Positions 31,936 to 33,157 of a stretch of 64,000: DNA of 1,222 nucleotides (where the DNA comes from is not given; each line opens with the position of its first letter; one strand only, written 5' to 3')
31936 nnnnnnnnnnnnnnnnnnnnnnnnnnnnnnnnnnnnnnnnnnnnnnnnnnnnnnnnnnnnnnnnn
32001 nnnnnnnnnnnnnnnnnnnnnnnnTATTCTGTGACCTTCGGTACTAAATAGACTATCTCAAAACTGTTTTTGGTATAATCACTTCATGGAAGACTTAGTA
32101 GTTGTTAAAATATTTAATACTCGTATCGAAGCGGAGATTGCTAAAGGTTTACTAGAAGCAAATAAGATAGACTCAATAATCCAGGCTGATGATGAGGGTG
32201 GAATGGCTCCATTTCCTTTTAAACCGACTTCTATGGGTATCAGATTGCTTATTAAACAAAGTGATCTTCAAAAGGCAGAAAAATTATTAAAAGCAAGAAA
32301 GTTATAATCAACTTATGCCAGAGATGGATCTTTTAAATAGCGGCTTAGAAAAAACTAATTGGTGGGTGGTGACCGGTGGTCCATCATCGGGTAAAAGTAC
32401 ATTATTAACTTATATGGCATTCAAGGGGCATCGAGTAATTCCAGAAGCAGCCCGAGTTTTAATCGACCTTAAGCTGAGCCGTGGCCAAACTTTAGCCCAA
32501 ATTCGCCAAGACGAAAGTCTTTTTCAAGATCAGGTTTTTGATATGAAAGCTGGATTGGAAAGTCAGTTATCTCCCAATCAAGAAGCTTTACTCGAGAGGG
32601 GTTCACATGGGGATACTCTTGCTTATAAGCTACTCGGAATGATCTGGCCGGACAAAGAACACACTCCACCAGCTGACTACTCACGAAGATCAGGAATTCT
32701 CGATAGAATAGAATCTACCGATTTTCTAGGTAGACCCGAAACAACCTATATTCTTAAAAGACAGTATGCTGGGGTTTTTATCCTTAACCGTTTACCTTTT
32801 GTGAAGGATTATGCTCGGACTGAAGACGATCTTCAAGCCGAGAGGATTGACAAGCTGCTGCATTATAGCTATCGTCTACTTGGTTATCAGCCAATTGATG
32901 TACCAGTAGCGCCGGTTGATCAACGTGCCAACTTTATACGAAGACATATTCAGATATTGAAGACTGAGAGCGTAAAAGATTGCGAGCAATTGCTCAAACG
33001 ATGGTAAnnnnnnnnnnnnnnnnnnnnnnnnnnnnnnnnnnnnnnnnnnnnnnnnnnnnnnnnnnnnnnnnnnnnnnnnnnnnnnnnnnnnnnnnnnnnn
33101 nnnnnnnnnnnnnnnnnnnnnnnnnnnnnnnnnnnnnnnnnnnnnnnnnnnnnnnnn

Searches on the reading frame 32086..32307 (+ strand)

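Call 54: search_protein_families(library=pfam, proteins=[window:32086-32307:+], max_evalue=0.001)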
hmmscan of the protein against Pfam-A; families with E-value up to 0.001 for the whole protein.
window:32086-32307:+ (73 aa): 1 family
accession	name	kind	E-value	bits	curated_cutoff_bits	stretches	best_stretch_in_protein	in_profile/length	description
PF09413.15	DUF2007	-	3.1e-06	27.7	25.7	1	11-70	8-64/66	Putative prokaryotic signal transducing protein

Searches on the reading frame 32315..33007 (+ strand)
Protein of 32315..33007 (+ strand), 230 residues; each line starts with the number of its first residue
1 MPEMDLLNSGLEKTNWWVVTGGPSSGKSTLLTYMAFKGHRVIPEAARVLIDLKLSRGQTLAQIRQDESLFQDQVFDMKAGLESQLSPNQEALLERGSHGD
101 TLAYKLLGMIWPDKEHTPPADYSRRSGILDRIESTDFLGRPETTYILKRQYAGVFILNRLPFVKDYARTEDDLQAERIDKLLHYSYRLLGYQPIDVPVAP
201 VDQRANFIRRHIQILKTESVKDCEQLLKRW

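Call 9: search_protein_families(library=pfam, proteins=[window:32315-33007:+], max_evalue=0.01)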
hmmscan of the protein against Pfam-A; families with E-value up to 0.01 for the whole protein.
window:32315-33007:+ (230 aa): 1 family
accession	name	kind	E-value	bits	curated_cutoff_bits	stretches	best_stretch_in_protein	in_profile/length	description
PF13521.12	AAA_28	-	4.1e-19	69.8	27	1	18-204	3-164/164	AAA domain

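Call 12: find_encoding_contigs(protein=window:32315-33007:+, flank=10000, max_places=10)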
Protein window:32315-33007:+ (230 aa): 1 contig read that carries it; 1 place shown.
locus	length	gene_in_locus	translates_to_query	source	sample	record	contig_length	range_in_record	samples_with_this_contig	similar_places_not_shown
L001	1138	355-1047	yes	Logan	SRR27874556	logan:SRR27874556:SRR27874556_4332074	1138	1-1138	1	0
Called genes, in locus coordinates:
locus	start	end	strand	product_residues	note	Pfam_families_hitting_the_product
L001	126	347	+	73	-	PF09413:DUF2007 (weak)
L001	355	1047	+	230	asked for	PF13521:AAA_28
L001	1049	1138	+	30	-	?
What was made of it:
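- Tried and rejected: An exact look-up of the ATPase found only a 1.1-kb Logan contig from the same lineage (call 12).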

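Call 17: find_related_loci(query=window:32315-33007:+, collection=genome_contigs, flank=10000)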
Query window:32315-33007:+ (230 aa) in genome_contigs; peptide patterns used: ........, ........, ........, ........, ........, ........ (x = any residue, [..] = any of these).
156 stretches matched a pattern; 92 encode a relative of the query (tblastn E <= 1e-3); the best 80 are kept; 80 distinct loci.
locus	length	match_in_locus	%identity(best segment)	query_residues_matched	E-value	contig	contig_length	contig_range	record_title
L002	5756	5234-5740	41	13-208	4e-40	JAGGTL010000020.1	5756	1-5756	MAG: Candidatus Aenigmatarchaeota archaeon isolate AUK047 PB_MBMC_001_c_000000000022, whole genome shotgun sequence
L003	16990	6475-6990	36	13-212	4e-36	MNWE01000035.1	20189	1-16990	MAG: Parcubacteria group bacterium CG1_02_39_15 cg1_0.2_scaffold_5315_c, whole genome shotgun sequence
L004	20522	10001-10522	36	6-208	5e-35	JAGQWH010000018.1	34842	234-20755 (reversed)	MAG: Ignavibacteriae bacterium isolate HKST-UBA123 NODE_18_length_34842_cov_5.316266, whole genome shotgun sequence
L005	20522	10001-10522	36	13-213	3e-34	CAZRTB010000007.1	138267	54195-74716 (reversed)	MAG TPA_asm: uncultured Gammaproteobacteria bacterium isolate SRP150892_co1_95 genome assembly, contig: NODE_68_length_1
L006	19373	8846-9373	34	10-213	7e-34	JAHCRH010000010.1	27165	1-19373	MAG: Patescibacteria group bacterium isolate CR_Bin_053 NODE_11_length_27165_cov_12.143975, whole genome shotgun sequenc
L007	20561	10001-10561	35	6-213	2e-32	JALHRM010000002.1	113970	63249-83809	MAG: Candidatus Saccharibacteria bacterium isolate maxbin.159 c_000000001082, whole genome shotgun sequence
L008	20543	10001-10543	36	8-213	3e-32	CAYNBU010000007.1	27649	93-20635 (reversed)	MAG TPA_asm: uncultured Candidatus Saccharibacteria bacterium isolate SRP344714_co2_88 genome assembly, contig: NODE_433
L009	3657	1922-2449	36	11-212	8e-32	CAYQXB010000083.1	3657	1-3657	MAG TPA_asm: uncultured Candidatus Saccharibacteria bacterium isolate SRP344714_co2_174 genome assembly, contig: NODE_64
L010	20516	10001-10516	34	14-212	1e-31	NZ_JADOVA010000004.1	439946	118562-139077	Flavobacterium sp. CAN_S2 Ga0418707_04, whole genome shotgun sequence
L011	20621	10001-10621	33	4-230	4e-31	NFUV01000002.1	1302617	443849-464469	Chitinophagaceae bacterium IBVUCB2 contig000002, whole genome shotgun sequence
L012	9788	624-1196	34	3-221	3e-31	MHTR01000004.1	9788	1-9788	MAG: Candidatus Wildermuthbacteria bacterium RIFCSPHIGHO2_01_FULL_48_25 rifcsphigho2_01_scaffold_18961, whole genome sho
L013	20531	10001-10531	35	14-214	1e-30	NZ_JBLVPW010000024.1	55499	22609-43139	Flavobacterium sp. ZS1P14 L33_24, whole genome shotgun sequence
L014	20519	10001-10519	35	15-213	6e-31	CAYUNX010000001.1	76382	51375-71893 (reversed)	MAG TPA_asm: uncultured Candidatus Saccharibacteria bacterium isolate SRP342105_co1_281 genome assembly, contig: NODE_40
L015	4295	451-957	37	13-208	1e-30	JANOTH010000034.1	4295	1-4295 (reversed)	MAG: Ferruginibacter sp. isolate VAR_39_metabat_319_sub VAR_39_k141_6326349, whole genome shotgun sequence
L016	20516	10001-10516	33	14-212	1e-30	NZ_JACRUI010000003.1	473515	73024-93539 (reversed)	Flavobacterium kayseriense strain F-47 Seq3, whole genome shotgun sequence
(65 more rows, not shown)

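Call 21: find_homologous_proteins(query=window:32315-33007:+, max_evalue=1e-10)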
Query window:32315-33007:+ (230 aa): 104 proteins with E <= 1e-10 among 2209 candidates.
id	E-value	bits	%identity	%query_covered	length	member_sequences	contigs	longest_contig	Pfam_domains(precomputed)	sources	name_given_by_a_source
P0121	1.2e-150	517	100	100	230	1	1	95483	PF13521.13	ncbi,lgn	-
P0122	6.7e-44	168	42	86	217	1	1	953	PF13521.13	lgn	-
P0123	2.9e-41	160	42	87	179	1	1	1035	PF13521.13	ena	-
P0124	3.5e-40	156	42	86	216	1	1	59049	PF13521.13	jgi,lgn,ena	-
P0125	1.1e-38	151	42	93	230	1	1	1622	PF13521.13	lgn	-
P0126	4.7e-38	149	41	87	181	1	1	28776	PF13521.13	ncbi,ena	-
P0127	6.1e-38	149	40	86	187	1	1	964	PF13521.13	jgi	jgi:predicted ATPase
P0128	4.0e-37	146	38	88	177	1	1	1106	PF13521.13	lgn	-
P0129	4.1e-37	146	42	85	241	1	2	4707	PF13521.13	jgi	-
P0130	1.5e-36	144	41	88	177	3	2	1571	PF13521.13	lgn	-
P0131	3.2e-36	143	41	87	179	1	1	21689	PF13521.13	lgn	-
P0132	8.9e-36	142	42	87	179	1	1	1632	PF13521.13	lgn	-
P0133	9.6e-36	142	39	88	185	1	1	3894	PF13521.13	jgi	jgi:predicted ATPase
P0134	1.4e-35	141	40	87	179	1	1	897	PF13521.13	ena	-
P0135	1.7e-35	141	42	88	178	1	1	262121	PF13521.13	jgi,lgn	jgi:predicted ATPase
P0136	7.6e-35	139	38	90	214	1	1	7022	PF13521.13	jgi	-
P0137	1.3e-34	138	38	87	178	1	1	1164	PF13521.13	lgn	-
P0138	1.7e-34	137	40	87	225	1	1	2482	PF13521.13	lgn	-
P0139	2.1e-34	137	42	87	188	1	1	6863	PF13521.13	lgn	-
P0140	2.1e-34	137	39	87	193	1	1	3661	PF13521.13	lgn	-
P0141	1.2e-33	135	38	87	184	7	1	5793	PF13521.13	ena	-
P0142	1.8e-33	134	38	89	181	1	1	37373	PF13521.13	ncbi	ncbi:MAG: ATP-binding protein [Candidatus Aenigmatarchaeota archaeon]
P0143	2.2e-33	134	39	89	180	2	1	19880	PF13521.13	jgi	-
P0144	3.1e-33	133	38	87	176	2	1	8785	PF13521.13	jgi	-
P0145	7.3e-33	132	37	85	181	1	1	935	PF13521.13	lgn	-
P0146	2.1e-32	131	39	88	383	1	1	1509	PF00551.25,PF13521.13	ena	-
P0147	2.6e-32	130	35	90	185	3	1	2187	PF13521.13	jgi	-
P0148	3.0e-32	130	38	87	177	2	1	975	PF13521.13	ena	-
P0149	3.6e-32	130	38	87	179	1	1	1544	PF13521.13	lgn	-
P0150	5.1e-32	129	39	85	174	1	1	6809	PF13521.13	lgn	-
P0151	9.4e-32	128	38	87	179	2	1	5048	PF13521.13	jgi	-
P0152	1.4e-31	128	37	85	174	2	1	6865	PF13521.13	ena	-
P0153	1.6e-31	128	39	87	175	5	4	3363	PF13521.13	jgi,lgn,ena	-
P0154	2.2e-29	121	36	85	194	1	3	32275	PF13521.13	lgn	-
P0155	2.5e-29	121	35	85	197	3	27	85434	PF13521.13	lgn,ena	-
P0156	2.5e-29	121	35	88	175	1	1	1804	PF13521.13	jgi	jgi:predicted ATPase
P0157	2.9e-29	120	36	88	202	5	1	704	PF13521.13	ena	-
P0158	3.1e-29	120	42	83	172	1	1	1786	PF13521.13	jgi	jgi:predicted ATPase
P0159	4.5e-29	120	34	86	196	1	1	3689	PF13521.13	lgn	-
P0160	6.2e-29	119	42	85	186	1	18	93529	PF13521.13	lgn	-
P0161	2.0e-27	114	34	87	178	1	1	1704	PF13521.13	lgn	-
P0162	5.7e-27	113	37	87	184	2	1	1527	PF13521.13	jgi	jgi:predicted ATPase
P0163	1.3e-26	112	36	90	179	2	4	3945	PF13521.13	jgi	-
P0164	1.9e-26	111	35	90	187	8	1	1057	PF13521.13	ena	-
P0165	5.3e-26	110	39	88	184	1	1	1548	PF13521.13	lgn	-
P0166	6.1e-26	109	34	87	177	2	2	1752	PF13521.13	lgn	-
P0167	6.8e-26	109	35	87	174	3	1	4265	PF13521.13,PF01712.26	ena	-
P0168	1.1e-25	109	35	87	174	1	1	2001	PF13521.13,PF01712.26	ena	-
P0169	1.9e-25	108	35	92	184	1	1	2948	PF13521.13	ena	-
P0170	4.6e-25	107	34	88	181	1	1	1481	PF13521.13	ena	-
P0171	5.1e-25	106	35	87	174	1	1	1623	PF13521.13,PF01712.26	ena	-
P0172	6.8e-25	106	34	87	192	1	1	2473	PF13521.13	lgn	-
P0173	6.9e-25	106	33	89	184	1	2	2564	PF13521.13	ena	-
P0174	8.9e-25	106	34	87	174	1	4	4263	PF13521.13,PF01712.26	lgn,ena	-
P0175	1.2e-24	105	33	87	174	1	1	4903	PF13521.13,PF01712.26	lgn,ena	-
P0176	1.4e-24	105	34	87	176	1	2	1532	PF13521.13,PF01712.26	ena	-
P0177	1.5e-24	105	34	87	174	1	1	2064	PF13521.13,PF01712.26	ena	-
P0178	1.8e-24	105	34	87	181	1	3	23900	PF13521.13,PF01712.26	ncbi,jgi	jgi:predicted ATPase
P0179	2.0e-24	105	36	87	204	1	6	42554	PF13521.13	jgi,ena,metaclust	metaclust:\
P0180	2.1e-24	104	34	87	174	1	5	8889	PF13521.13,PF01712.26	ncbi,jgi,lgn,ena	-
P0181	2.9e-24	104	34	87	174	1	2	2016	PF13521.13,PF01712.26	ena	-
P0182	3.1e-24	104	36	87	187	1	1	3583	PF13521.13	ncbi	-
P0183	4.5e-24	103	33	87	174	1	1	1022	PF13521.13,PF01712.26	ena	-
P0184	5.2e-24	103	34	87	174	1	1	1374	PF13521.13,PF01712.26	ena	-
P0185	5.4e-24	103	34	87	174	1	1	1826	PF13521.13,PF01712.26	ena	-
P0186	5.7e-24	103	32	87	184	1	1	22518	PF13521.13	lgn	-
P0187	7.1e-24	103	37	85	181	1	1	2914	PF13521.13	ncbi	-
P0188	1.0e-23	102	34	87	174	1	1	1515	PF13521.13,PF01712.26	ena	-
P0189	1.0e-23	102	34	87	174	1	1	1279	PF13521.13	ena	-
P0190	1.1e-23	102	35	85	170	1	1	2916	PF13521.13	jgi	jgi:predicted ATPase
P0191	1.1e-23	102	33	89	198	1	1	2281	PF13521.13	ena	-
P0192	1.4e-23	102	33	87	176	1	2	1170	PF13521.13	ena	-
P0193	1.5e-23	102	34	87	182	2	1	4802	PF13521.13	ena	-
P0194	1.8e-23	101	34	91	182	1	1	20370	PF13521.13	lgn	-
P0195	1.8e-23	101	36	85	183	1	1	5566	PF13521.13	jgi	-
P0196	2.3e-23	101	35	86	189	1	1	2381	PF13521.13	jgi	-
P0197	2.6e-23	101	34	86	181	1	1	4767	PF13521.13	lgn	-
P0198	4.4e-23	100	35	87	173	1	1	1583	PF13521.13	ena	-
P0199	7.4e-23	99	33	89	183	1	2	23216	PF13521.13,PF01712.26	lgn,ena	-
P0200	9.8e-23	99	37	84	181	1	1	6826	PF13521.13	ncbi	ncbi:MAG: AAA family ATPase [Agromyces sp.]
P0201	2.5e-22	98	32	87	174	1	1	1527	PF13521.13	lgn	-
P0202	2.5e-22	98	34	87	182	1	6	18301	PF13521.13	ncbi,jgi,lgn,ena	jgi:predicted ATPase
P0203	3.6e-22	97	32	87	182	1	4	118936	PF13521.13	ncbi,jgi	jgi:predicted ATPase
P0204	3.8e-22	97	37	73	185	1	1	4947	PF13521.13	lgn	-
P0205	6.7e-22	96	32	87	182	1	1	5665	PF13521.13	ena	-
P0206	3.2e-21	94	33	85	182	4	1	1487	PF13521.13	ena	-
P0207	3.3e-21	94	35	84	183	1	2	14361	PF13521.13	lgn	-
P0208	6.1e-21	93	33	85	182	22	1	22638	PF13521.13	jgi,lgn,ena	-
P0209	1.6e-20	92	33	85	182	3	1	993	PF13521.13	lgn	-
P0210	2.2e-20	91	33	87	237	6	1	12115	PF13521.13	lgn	-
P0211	6.1e-20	90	35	85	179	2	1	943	PF13521.13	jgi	jgi:predicted ATPase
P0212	7.8e-20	89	35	87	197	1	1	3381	PF13521.13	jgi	jgi:predicted ATPase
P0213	1.2e-19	89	32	87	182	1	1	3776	PF13521.13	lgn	-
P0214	1.9e-19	88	32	85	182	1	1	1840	PF13521.13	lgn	-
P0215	4.1e-19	87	32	82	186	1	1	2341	PF13521.13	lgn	-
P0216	7.6e-19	86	33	85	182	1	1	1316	PF13521.13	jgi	jgi:predicted ATPase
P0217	8.4e-19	86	32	85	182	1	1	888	PF13521.13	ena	-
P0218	1.4e-18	85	34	86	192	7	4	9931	PF13521.13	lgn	-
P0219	1.4e-18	85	32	85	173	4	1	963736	PF13521.13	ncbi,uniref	ncbi:AAA family ATPase [Agromyces sp. M3QZ16-3]|uniref:AAA family ATPase n=1 Tax=Agromyces sp. M3QZ1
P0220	1.9e-18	85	30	73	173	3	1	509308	PF13521.13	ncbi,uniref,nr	ncbi:AAA family ATPase [Agromyces kandeliae]|uniref:AAA family ATPase n=1 Tax=Agromyces kandeliae Ta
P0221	2.5e-18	85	32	87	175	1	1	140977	PF13521.13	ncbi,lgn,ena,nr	ncbi:MAG: hypothetical protein G01um101420_646 [Parcubacteria group bacterium Gr01-1014_20]|nr:MAG: 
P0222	2.9e-18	84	32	85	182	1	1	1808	PF13521.13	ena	-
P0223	3.5e-18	84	33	88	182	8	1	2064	PF13521.13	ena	-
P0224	6.6e-14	70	29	84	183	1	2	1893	PF13521.13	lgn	-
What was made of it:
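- Tried and rejected: The best relatives reach 41-42% aa identity in the GTDB representative genomes and in 5.8 billion proteins (calls 17, 21).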

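Call 28: list_cluster_members(proteins=[P0121, P0001])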
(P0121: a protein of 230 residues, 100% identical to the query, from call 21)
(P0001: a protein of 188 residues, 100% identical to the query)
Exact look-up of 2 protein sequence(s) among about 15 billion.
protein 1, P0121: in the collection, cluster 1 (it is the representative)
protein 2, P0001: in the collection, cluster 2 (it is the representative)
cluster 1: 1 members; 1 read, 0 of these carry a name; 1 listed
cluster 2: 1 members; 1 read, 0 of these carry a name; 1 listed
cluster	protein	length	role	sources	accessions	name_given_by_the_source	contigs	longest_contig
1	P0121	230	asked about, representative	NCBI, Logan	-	-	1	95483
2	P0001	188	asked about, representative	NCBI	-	-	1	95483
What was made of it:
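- Tried and rejected: The cluster look-up gave no organism name (call 28).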

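Call 60: search_protein_families(library=phrogs, proteins=[window:32315-33007:+], max_evalue=0.001)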
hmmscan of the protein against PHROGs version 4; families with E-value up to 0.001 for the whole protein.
window:32315-33007:+ (230 aa): 0 families
